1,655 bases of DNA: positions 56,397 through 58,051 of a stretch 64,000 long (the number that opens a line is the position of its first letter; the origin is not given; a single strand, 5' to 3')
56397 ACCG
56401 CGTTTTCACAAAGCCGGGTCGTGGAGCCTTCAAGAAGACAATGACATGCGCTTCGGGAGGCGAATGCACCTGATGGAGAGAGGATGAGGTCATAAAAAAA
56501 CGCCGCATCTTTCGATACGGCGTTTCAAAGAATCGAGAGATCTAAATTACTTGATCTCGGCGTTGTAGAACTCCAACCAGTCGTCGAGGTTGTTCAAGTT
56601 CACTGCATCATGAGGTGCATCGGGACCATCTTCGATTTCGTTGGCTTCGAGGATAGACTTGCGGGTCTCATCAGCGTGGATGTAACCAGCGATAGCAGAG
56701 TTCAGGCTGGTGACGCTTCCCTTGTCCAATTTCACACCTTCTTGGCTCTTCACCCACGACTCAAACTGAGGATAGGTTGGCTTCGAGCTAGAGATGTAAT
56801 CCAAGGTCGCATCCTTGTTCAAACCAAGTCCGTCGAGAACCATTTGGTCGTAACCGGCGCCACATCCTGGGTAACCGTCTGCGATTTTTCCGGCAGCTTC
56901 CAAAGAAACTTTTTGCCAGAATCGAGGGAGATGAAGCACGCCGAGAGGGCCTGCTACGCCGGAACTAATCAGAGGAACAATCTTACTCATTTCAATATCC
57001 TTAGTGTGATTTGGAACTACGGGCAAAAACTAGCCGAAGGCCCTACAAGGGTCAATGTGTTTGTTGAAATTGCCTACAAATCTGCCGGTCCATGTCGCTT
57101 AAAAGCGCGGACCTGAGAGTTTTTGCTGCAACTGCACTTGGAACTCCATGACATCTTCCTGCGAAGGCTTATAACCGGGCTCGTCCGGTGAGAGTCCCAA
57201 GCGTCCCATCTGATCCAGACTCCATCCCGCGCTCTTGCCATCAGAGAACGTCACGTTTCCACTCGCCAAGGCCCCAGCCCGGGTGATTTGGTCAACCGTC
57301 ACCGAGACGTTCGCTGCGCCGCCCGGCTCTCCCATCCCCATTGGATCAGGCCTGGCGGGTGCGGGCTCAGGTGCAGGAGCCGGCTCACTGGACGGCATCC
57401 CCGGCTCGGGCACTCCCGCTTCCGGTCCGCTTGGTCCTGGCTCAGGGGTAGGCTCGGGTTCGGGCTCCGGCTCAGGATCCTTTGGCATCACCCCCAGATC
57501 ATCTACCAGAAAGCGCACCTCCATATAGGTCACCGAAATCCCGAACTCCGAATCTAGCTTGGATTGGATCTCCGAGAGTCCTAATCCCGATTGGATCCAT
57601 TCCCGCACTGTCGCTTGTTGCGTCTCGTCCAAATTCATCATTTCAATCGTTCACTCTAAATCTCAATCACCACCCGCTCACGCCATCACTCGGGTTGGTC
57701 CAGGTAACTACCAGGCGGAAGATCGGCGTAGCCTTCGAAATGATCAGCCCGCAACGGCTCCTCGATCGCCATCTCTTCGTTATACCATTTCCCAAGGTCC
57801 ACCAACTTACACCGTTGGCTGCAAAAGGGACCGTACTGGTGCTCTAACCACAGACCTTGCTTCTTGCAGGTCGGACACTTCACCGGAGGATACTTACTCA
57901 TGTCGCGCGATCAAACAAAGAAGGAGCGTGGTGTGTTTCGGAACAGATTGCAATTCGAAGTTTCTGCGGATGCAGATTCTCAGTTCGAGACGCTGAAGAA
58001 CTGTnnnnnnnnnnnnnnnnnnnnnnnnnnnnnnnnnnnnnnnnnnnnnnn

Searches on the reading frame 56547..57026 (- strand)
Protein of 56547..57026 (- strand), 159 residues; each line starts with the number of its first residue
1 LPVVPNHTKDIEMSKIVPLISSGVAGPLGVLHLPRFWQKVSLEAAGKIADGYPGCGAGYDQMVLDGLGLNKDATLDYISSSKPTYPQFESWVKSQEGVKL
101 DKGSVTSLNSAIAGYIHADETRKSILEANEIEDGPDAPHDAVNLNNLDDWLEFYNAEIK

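Call 3: search_protein_families(library=pfam, proteins=[window:56547-57026:-], max_evalue=0.01)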
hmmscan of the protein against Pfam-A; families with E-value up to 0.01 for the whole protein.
window:56547-57026:- (159 aa): 1 family
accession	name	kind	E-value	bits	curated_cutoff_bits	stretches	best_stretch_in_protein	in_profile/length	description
PF16798.10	DUF5069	-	0.0014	19.2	27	1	29-128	13-108/133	Domain of unknown function (DUF5069)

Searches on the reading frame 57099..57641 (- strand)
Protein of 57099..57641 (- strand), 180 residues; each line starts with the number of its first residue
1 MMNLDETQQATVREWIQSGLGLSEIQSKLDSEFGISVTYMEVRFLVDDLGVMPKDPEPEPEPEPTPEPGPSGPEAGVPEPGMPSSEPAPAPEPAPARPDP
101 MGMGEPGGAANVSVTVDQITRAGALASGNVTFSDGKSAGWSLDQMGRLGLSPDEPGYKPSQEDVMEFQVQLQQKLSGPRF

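Call 3: search_protein_families(library=pfam, proteins=[window:57099-57641:-], max_evalue=0.01)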
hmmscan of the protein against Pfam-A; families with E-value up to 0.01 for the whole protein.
window:57099-57641:- (180 aa): 1 family
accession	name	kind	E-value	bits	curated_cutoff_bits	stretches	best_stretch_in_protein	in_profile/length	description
PF05887.16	Trypan_PARP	-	3.8e-06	27.4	100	1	51-124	56-129/134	Procyclic acidic repetitive protein (PARP)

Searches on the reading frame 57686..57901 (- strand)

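Call 3: search_protein_families(library=pfam, proteins=[window:57686-57901:-], max_evalue=0.01)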
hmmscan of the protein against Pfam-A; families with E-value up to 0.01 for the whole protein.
window:57686-57901:- (71 aa): 2 families
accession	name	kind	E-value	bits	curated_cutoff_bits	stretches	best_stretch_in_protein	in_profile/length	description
PF03884.20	YacG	-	2e-19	69.4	25.5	1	7-49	1-44/52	DNA gyrase inhibitor YacG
PF15801.11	zf-C6H2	-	0.0024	18.4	30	1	7-31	13-33/47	zf-MYND-like zinc finger, mRNA-binding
